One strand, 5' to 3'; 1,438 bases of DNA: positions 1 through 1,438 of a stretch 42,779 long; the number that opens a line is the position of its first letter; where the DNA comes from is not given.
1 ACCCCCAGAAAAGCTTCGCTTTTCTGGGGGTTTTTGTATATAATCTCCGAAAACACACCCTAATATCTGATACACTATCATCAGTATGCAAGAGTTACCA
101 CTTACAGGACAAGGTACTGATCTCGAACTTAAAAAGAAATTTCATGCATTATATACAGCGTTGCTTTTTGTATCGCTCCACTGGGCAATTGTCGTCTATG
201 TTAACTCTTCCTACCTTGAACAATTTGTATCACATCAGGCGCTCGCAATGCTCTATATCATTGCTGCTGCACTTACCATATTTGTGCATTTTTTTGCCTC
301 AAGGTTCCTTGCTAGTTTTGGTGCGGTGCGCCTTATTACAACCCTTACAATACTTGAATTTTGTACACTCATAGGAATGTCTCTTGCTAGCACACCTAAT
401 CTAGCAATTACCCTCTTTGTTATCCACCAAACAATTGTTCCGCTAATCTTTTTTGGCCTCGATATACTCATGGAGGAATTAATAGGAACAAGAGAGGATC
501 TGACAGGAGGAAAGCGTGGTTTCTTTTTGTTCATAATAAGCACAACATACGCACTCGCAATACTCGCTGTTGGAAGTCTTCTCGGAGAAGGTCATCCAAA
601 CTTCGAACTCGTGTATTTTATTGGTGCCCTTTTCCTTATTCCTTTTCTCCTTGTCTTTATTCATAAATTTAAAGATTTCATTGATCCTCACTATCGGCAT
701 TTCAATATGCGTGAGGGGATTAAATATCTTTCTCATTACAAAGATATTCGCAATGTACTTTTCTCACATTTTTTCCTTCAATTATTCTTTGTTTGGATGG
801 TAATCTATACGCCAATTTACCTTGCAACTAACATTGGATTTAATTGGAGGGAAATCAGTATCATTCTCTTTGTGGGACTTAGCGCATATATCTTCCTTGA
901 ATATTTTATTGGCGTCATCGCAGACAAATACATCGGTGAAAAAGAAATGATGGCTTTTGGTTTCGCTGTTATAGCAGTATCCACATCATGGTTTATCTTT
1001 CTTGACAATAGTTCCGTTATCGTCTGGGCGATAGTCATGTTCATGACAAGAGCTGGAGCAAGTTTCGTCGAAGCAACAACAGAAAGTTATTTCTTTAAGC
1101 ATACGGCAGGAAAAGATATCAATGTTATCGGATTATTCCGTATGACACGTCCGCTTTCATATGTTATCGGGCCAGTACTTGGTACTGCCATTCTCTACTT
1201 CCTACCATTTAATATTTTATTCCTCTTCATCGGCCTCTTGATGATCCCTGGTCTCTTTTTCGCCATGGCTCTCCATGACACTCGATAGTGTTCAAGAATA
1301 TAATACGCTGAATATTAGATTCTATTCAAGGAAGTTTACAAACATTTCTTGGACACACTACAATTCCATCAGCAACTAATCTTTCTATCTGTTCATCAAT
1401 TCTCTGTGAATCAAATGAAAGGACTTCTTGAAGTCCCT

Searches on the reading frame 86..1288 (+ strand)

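Call 22: search_protein_families(library=pfam, proteins=[window:86-1288:+], max_evalue=0.001)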
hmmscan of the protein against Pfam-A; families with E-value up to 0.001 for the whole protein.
window:86-1288:+ (400 aa): 1 family
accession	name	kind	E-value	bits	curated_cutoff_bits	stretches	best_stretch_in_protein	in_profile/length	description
PF07690.21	MFS_1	-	1.6e-11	44.2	33.4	1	226-394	3-169/347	Major Facilitator Superfamily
